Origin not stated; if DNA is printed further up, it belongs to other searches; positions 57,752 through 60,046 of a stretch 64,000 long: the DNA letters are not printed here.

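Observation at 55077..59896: cooS - [FeFe]-hydrogenase - SMR - alcohol dehydrogenase block fused onto a microcompartment operon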

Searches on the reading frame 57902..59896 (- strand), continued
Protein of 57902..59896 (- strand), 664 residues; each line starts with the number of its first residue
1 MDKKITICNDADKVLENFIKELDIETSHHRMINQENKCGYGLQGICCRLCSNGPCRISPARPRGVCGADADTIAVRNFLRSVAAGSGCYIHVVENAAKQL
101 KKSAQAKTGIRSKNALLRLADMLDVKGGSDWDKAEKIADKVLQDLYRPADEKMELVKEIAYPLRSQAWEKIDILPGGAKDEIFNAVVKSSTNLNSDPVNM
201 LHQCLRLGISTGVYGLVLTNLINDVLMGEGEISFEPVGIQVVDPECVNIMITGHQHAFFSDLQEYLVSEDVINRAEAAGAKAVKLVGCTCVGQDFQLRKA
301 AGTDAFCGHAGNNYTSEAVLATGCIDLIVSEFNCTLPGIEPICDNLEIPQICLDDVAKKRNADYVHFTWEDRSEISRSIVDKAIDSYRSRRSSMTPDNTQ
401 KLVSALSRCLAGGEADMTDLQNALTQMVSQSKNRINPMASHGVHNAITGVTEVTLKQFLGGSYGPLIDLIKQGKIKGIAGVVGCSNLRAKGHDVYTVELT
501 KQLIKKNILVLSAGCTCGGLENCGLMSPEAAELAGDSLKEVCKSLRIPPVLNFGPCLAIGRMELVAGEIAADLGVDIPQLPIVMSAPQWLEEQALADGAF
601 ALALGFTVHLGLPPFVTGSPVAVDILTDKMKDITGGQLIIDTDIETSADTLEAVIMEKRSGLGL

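Call 38: search_protein_families(library=ncbifam, proteins=[L035:7655-10252:+, L035:10290-11222:+, L035:11283-12476:+, L022:3411-6008:+, L022:7127-8317:+, L059:14153-16771:+, L023:8025-10604:+, L020:4409-7015:+], max_evalue=1e-20)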
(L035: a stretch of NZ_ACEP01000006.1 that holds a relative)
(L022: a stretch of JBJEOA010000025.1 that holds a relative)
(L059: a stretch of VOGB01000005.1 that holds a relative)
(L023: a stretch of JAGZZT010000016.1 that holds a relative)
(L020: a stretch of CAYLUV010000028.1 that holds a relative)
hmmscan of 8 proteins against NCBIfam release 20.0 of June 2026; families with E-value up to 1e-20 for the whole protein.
L035:7655-10252:+ (865 aa): 10 families
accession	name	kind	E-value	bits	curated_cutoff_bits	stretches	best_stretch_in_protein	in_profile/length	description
TIGR01774.1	PFL2-3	subfamily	9.4e-237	788.1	678.2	2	11-589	4-583/786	formate C-acetyltransferase/glycerol dehydratase family glycyl radical enzyme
NF048009.1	SfplDhtHpfGKleb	equivalog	3.2e-203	677.2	1000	2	9-587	24-617/824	(2S)-3-sulfopropanediol dehydratase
NF007437.0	PRK09983.1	equivalog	8.8e-199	662.3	1109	2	10-590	2-563/765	formate C-acetyltransferase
NF043068.1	glycl_HYPD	equivalog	5.9e-183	610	1100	2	11-588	2-584/784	trans-4-hydroxy-L-proline dehydratase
TIGR04394.1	choline_CutC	equivalog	1.3e-166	556.5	1050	2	10-599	2-602/789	choline trimethylamine-lyase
NF048011.1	SfplDhtHpsGDes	equivalog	7.5e-166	553.7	1000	2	10-588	23-619/821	(2S)-3-sulfopropanediol dehydratase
NF033718.1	indole_decarb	equivalog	1.8e-130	436.7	1100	2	10-593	32-650/868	indoleacetate decarboxylase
NF033715.1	glycyl_HPDL_Lrg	equivalog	1.1e-90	304.8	1150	2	109-589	167-680/901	4-hydroxyphenylacetate decarboxylase large subunit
TIGR01255.1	pyr_form_ly_1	equivalog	2.9e-43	148.4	994.2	1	677-861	548-739/744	formate C-acetyltransferase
NF038360.1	rad_fix_GrcA3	exception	8.8e-21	73.8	158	0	796-861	8-73/78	autonomous glycyl radical cofactor GrcA3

L035:10290-11222:+ (310 aa): 12 families
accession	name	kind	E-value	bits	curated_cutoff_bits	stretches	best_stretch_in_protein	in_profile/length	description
TIGR02494.1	PFLE_PFLC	subfamily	5.5e-111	370.5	174.35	1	16-302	1-292/293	glycyl-radical enzyme activating protein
NF043069.1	T4HPD_activ_SAM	equivalog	1.7e-100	336.2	425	1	14-310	2-299/299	trans-4-hydroxy-L-proline dehydratase activase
NF033719.1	ind_deCO2_activ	equivalog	3.1e-100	335.4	425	1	14-308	1-302/302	indoleacetate decarboxylase activase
NF048010.1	SfplDhtActHpsHDes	equivalog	2.1e-96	322.2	430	1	9-298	1-297/298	(2S)-3-sulfopropanediol dehydratase activating enzyme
TIGR04395.1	cutC_activ_rSAM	equivalog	4.1e-90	302.2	360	1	12-306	3-304/309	choline TMA-lyase-activating enzyme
NF033717.2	HPDL_rSAM_activ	equivalog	2.4e-87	293.1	420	1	12-309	2-306/311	4-hydroxyphenylacetate decarboxylase activase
NF048008.1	SfplDhtActHpfHKleb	equivalog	3.6e-80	269.6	500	1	16-309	2-306/308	(2S)-3-sulfopropanediol dehydratase activating enzyme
TIGR04003.1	rSAM_BssD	equivalog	4.1e-68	229.9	496.45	1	15-310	2-308/314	[benzylsuccinate synthase]-activating enzyme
NF007483.0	PRK10076.1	equivalog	9.4e-67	225.2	326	1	71-310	47-292/292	[formate-C-acetyltransferase]-activating enzyme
TIGR02493.1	PFLA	equivalog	8.8e-60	202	231.75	1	110-301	41-234/235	pyruvate formate-lyase-activating protein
NF008356.0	PRK11145.1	equivalog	4.4e-58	196.4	375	1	110-305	46-243/246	pyruvate formate lyase 1-activating protein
TIGR04041.1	activase_YjjW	hypoth_equivalog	2.8e-54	184.4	250.2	1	14-303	2-269/276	YjjW family glycine radical enzyme activase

L035:11283-12476:+ (397 aa): 1 family
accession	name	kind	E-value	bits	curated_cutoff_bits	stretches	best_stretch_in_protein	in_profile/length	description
TIGR01034.1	metK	equivalog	6.2e-162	538.8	309.4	1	7-383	1-375/377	methionine adenosyltransferase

L022:3411-6008:+ (865 aa): 10 families
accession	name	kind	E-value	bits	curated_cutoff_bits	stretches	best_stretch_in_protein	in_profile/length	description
TIGR01774.1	PFL2-3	subfamily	2.6e-235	783.3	678.2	2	10-589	3-583/786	formate C-acetyltransferase/glycerol dehydratase family glycyl radical enzyme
NF048009.1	SfplDhtHpfGKleb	equivalog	9.6e-204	678.9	1000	2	9-587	24-617/824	(2S)-3-sulfopropanediol dehydratase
NF007437.0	PRK09983.1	equivalog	7.4e-192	639.4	1109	2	11-590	3-563/765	formate C-acetyltransferase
NF043068.1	glycl_HYPD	equivalog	1.9e-178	595.1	1100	2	11-588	2-584/784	trans-4-hydroxy-L-proline dehydratase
TIGR04394.1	choline_CutC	equivalog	1.3e-169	566.3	1050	2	10-598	2-601/789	choline trimethylamine-lyase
NF048011.1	SfplDhtHpsGDes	equivalog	2.7e-165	551.9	1000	2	9-588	22-619/821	(2S)-3-sulfopropanediol dehydratase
NF033718.1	indole_decarb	equivalog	9e-131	437.7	1100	2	103-593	149-650/868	indoleacetate decarboxylase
NF033715.1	glycyl_HPDL_Lrg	equivalog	6e-86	289.1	1150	2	109-589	167-680/901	4-hydroxyphenylacetate decarboxylase large subunit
TIGR01255.1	pyr_form_ly_1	equivalog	4.4e-42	144.5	994.2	1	677-861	548-739/744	formate C-acetyltransferase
NF038360.1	rad_fix_GrcA3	exception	6.6e-21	74.2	158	0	794-861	6-73/78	autonomous glycyl radical cofactor GrcA3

L022:7127-8317:+ (396 aa): 1 family
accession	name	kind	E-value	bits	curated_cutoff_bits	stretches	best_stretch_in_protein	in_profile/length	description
TIGR01034.1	metK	equivalog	4.7e-157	522.8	309.4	1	5-381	1-375/377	methionine adenosyltransferase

L059:14153-16771:+ (872 aa): 9 families
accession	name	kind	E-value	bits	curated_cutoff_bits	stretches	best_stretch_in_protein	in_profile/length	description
TIGR01774.1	PFL2-3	subfamily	1.5e-222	741.1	678.2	2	11-587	3-581/786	formate C-acetyltransferase/glycerol dehydratase family glycyl radical enzyme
NF048009.1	SfplDhtHpfGKleb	equivalog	7.7e-200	666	1000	2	10-587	24-617/824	(2S)-3-sulfopropanediol dehydratase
NF007437.0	PRK09983.1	equivalog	1.5e-180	602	1109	2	11-588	2-561/765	formate C-acetyltransferase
NF043068.1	glycl_HYPD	equivalog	1.5e-179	598.7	1100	2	11-587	1-583/784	trans-4-hydroxy-L-proline dehydratase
NF048011.1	SfplDhtHpsGDes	equivalog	2e-171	572.1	1000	2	10-588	22-619/821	(2S)-3-sulfopropanediol dehydratase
TIGR04394.1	choline_CutC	equivalog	8.5e-159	530.6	1050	2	10-587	1-588/789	choline trimethylamine-lyase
NF033718.1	indole_decarb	equivalog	5.5e-134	448.3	1100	2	110-591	155-648/868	indoleacetate decarboxylase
NF033715.1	glycyl_HPDL_Lrg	equivalog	1.4e-102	344.1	1150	2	164-590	226-681/901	4-hydroxyphenylacetate decarboxylase large subunit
TIGR01255.1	pyr_form_ly_1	equivalog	3e-34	118.6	994.2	1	683-867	548-739/744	formate C-acetyltransferase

L023:8025-10604:+ (859 aa): 9 families
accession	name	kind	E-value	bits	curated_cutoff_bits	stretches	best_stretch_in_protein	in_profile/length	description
TIGR01774.1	PFL2-3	subfamily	3.7e-240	799.3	678.2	2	16-592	3-581/786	formate C-acetyltransferase/glycerol dehydratase family glycyl radical enzyme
NF048009.1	SfplDhtHpfGKleb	equivalog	1.3e-207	691.7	1000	2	15-592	24-617/824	(2S)-3-sulfopropanediol dehydratase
NF007437.0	PRK09983.1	equivalog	5.6e-205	682.8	1109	2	16-593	2-561/765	formate C-acetyltransferase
NF043068.1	glycl_HYPD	equivalog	2.5e-196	654.2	1100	2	16-592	1-583/784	trans-4-hydroxy-L-proline dehydratase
NF048011.1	SfplDhtHpsGDes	equivalog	3.7e-177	591.1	1000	2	14-592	21-618/821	(2S)-3-sulfopropanediol dehydratase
TIGR04394.1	choline_CutC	equivalog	4.2e-172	574.6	1050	2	15-594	1-591/789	choline trimethylamine-lyase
NF033718.1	indole_decarb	equivalog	4.2e-133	445.4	1100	2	110-598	150-650/868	indoleacetate decarboxylase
NF033715.1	glycyl_HPDL_Lrg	equivalog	7.1e-95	318.6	1150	2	111-607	163-693/901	4-hydroxyphenylacetate decarboxylase large subunit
TIGR01255.1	pyr_form_ly_1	equivalog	8e-43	146.9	994.2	1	669-855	546-739/744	formate C-acetyltransferase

L020:4409-7015:+ (868 aa): 10 families
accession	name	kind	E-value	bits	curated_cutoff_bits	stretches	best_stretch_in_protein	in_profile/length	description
TIGR01774.1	PFL2-3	subfamily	2.4e-229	763.6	678.2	2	10-589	3-583/786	formate C-acetyltransferase/glycerol dehydratase family glycyl radical enzyme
NF048009.1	SfplDhtHpfGKleb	equivalog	7.4e-204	679.3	1000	2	9-587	24-617/824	(2S)-3-sulfopropanediol dehydratase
NF007437.0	PRK09983.1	equivalog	1.4e-187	625.2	1109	2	10-590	2-563/765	formate C-acetyltransferase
NF043068.1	glycl_HYPD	equivalog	9.7e-178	592.7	1100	2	10-588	1-584/784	trans-4-hydroxy-L-proline dehydratase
TIGR04394.1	choline_CutC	equivalog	6.6e-168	560.7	1050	2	9-610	1-613/789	choline trimethylamine-lyase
NF048011.1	SfplDhtHpsGDes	equivalog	3.1e-161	538.5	1000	2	8-588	21-619/821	(2S)-3-sulfopropanediol dehydratase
NF033718.1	indole_decarb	equivalog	6e-131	438.3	1100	2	104-594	150-651/868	indoleacetate decarboxylase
NF033715.1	glycyl_HPDL_Lrg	equivalog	1.2e-85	288.1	1150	2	118-589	176-680/901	4-hydroxyphenylacetate decarboxylase large subunit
TIGR01255.1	pyr_form_ly_1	equivalog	3.9e-41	141.3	994.2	1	680-864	548-739/744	formate C-acetyltransferase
NF038360.1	rad_fix_GrcA3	exception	6e-21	74.3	158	0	797-864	6-73/78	autonomous glycyl radical cofactor GrcA3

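Call 39: search_protein_families(library=pfam, proteins=[L023:4161-4706:-, L023:4769-6139:-, L023:6418-6798:+, L023:6858-7316:+, L023:7313-7888:+, L025:13346-14341:+, L025:14361-15554:+, L025:15806-16690:+, L025:16687-17763:-, L025:17869-18327:-], max_evalue=0.00001)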
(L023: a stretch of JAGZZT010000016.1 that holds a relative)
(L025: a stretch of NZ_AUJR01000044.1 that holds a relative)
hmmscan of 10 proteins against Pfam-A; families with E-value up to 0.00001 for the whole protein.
L023:4161-4706:- (181 aa): 1 family
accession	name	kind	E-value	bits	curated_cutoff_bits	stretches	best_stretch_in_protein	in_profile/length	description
PF00936.24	BMC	-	4.3e-45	152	24.5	2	95-172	1-75/75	BMC domain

L023:4769-6139:- (456 aa): 4 families
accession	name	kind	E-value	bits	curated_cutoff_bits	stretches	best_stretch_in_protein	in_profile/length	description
PF01512.22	Complex1_51K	-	8.2e-46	156.1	31.2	1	7-150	1-150/150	Nuo51 FMN-binding domain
PF13534.11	Fer4_17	-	2e-15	57.5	22.2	1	254-319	1-60/61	4Fe-4S dicluster domain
PF13375.12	RnfC_N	-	4.3e-13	49.6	25.6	1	383-446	26-88/101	RnfC Barrel sandwich hybrid domain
PF10531.15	SLBB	-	1.2e-08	35.1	27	1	162-207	2-53/55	SLBB domain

L023:6418-6798:+ (126 aa): 1 family
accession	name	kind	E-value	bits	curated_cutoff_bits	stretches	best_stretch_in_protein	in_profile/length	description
PF00936.24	BMC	-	8.6e-12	45.3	24.5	1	55-114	1-62/75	BMC domain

L023:6858-7316:+ (152 aa): 1 family
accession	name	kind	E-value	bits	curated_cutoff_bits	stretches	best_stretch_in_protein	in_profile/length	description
PF10662.15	PduV-EutP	-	2.5e-47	160.7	21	1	1-136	5-142/143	Ethanolamine utilisation - propanediol utilisation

L023:7313-7888:+ (191 aa): 1 family
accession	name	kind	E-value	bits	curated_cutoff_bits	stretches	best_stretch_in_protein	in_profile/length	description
PF01965.30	DJ-1_PfpI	-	2.4e-40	138.5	26.6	1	2-182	1-163/165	DJ-1/PfpI family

L025:13346-14341:+ (331 aa): 1 family
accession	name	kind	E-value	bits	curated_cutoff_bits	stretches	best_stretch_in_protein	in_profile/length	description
PF01515.24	PTA_PTB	-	2e-126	422.1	24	1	3-325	2-319/319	Phosphate acetyl/butaryl transferase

L025:14361-15554:+ (397 aa): 1 family
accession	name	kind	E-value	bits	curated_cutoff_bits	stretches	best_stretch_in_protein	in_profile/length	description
PF00871.23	Acetate_kinase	-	1.5e-165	551.1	22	1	3-390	2-392/392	Acetokinase family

L025:15806-16690:+ (294 aa): 0 families

L025:16687-17763:- (358 aa): 3 families
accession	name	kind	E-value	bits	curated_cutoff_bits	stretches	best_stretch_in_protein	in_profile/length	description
PF00578.27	AhpC-TSA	-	8.1e-36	123.1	26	1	102-231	1-123/124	AhpC/TSA family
PF08534.16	Redoxin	-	8.8e-14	52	26.6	1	103-240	3-139/148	Redoxin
PF00462.30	Glutaredoxin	-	5.6e-12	46.1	22.9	1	287-343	1-58/60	Glutaredoxin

L025:17869-18327:- (152 aa): 1 family
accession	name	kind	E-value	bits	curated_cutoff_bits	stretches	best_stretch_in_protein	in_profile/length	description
PF03928.20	HbpS-like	-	2.9e-38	131.2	25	1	25-149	3-127/128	Haem degrading protein HbpS-like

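Call 74: list_cluster_members(proteins=[window:57905-59896:-, window:56569-57876:-, window:39238-40995:-, window:5222-7843:-])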
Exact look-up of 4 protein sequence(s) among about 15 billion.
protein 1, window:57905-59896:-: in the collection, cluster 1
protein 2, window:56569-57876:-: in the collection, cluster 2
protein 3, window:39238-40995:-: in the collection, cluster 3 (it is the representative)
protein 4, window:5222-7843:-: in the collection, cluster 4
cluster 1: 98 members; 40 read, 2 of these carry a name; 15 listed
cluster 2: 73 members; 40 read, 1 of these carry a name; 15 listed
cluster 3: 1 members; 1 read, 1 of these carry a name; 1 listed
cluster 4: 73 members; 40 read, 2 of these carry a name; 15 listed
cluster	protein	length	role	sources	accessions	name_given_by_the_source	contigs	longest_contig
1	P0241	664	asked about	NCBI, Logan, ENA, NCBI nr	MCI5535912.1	MAG: carbon monoxide dehydrogenase [Clostridiales bacterium] | carbon monoxide dehydrogenase [Clostridiales bacterium]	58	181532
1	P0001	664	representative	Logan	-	-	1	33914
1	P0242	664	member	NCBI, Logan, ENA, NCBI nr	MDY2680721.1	MAG: carbon monoxide dehydrogenase [Lentihominibacter sp.] | carbon monoxide dehydrogenase [Lentihominibacter sp.]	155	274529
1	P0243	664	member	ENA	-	-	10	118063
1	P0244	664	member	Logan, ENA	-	-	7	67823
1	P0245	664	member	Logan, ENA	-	-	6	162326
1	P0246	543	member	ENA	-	-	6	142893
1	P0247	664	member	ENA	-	-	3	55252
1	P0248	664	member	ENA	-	-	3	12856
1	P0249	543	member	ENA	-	-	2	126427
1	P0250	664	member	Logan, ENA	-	-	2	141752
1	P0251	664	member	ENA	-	-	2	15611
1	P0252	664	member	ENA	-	-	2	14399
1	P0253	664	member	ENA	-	-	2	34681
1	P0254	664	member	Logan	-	-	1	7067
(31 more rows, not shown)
